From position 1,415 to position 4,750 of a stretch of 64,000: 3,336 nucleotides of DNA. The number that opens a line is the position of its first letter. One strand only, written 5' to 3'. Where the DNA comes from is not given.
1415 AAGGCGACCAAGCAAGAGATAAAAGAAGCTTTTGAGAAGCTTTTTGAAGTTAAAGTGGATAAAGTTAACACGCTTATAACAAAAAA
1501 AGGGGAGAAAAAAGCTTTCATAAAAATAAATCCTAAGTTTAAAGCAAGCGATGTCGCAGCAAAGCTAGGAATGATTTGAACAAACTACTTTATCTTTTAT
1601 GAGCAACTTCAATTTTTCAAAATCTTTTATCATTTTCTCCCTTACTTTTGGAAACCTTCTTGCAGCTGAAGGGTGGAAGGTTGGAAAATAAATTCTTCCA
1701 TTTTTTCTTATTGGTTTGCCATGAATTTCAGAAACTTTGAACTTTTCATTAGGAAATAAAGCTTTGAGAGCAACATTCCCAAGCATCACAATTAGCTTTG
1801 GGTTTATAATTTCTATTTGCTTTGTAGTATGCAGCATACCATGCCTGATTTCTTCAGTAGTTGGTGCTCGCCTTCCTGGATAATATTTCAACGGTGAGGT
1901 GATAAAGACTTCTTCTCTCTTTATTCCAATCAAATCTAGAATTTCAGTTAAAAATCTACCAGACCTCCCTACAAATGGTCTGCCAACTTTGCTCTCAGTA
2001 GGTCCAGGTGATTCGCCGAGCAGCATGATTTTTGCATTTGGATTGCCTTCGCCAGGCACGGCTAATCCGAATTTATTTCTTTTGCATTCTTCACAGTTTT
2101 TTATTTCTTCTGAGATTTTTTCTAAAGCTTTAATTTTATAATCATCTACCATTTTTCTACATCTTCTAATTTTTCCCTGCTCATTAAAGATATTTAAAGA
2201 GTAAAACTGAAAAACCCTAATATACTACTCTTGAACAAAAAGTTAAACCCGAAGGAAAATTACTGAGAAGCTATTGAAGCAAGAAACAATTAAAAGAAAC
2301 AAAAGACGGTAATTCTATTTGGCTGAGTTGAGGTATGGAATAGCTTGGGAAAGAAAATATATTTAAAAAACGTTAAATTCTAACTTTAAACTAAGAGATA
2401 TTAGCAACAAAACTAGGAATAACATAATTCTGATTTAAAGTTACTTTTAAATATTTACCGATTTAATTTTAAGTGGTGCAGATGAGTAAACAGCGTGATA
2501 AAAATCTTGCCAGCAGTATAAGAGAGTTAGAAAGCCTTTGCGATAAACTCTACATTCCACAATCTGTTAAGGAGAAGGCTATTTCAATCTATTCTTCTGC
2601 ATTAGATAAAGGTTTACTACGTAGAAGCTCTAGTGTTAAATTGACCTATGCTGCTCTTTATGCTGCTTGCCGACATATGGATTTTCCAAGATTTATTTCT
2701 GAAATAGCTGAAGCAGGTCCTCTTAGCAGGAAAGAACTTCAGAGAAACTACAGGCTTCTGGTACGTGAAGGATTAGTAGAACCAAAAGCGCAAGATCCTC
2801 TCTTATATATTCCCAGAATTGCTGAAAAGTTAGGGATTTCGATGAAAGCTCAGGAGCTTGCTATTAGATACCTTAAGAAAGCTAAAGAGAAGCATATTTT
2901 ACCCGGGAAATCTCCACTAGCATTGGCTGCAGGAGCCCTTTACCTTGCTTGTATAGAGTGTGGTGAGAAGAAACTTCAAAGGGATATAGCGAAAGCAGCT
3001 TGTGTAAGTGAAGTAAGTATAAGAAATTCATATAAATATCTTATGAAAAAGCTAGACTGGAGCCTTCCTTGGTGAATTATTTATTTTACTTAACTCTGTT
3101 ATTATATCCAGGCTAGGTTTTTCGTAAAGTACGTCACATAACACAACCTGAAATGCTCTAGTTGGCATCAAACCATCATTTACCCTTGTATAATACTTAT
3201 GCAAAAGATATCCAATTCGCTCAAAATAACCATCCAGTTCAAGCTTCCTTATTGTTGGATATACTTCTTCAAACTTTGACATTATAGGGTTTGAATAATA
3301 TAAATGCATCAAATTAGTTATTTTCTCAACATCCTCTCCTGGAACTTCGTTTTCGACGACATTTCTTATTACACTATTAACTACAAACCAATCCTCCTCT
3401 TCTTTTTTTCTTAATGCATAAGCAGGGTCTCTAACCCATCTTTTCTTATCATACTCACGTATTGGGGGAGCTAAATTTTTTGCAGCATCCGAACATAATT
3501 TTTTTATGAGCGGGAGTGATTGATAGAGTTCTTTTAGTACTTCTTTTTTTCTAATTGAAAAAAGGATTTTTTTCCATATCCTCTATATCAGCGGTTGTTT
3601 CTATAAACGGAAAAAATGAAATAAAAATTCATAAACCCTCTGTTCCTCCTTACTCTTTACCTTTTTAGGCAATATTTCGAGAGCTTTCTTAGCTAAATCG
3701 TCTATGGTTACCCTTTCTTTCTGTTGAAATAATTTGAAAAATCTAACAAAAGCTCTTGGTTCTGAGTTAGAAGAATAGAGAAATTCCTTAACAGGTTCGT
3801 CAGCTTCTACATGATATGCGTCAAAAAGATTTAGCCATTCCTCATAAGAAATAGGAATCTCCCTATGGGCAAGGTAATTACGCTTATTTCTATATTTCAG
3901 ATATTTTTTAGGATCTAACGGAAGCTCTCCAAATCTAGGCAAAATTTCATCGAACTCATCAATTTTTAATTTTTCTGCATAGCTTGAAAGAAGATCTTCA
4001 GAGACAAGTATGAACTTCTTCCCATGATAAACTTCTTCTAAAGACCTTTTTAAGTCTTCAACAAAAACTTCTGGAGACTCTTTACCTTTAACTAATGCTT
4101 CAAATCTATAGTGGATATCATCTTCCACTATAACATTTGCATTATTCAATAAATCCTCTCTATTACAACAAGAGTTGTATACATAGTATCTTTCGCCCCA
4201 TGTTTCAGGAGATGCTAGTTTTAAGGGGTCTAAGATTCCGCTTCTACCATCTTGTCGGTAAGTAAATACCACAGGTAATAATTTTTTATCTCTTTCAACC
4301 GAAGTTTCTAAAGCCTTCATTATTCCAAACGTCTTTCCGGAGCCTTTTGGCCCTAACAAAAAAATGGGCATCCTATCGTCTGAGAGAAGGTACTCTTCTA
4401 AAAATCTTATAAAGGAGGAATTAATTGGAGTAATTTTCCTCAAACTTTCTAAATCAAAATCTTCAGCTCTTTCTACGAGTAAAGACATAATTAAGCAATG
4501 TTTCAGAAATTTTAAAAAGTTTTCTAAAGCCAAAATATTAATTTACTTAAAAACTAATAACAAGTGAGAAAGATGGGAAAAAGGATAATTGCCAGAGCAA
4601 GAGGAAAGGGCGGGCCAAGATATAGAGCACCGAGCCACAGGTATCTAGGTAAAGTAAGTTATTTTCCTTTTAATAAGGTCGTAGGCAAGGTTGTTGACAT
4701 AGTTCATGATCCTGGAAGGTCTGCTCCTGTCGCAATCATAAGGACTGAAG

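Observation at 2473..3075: TFB consisting only of the two cyclin folds, with no Zn-ribbon or B-reader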

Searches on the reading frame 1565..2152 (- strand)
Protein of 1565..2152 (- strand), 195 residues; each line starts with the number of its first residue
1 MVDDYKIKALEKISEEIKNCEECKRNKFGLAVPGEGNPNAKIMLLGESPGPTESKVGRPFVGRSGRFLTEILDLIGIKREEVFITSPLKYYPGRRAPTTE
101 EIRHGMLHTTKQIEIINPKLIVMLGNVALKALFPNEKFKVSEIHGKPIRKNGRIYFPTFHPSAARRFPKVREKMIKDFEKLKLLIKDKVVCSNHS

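Call 3: search_protein_families(library=pfam, proteins=[window:1565-2152:-], max_evalue=1)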
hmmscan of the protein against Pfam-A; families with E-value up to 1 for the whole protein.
window:1565-2152:- (195 aa): 2 families
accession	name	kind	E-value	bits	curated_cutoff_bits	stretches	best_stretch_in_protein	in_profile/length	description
PF03167.25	UDG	-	2.8e-32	112.2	24.3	1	33-176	1-135/141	Uracil DNA glycosylase superfamily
PF02350.25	Epimerase_2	-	0.076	12.3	30.6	1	114-194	140-223/347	UDP-N-acetylglucosamine 2-epimerase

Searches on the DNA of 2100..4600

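Call 84: search_rna_families(source=window, start=2100, end=4600, threshold=evalue, max_evalue=1)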
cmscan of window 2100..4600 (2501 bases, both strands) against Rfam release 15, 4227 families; matches with E-value up to 1: 0.
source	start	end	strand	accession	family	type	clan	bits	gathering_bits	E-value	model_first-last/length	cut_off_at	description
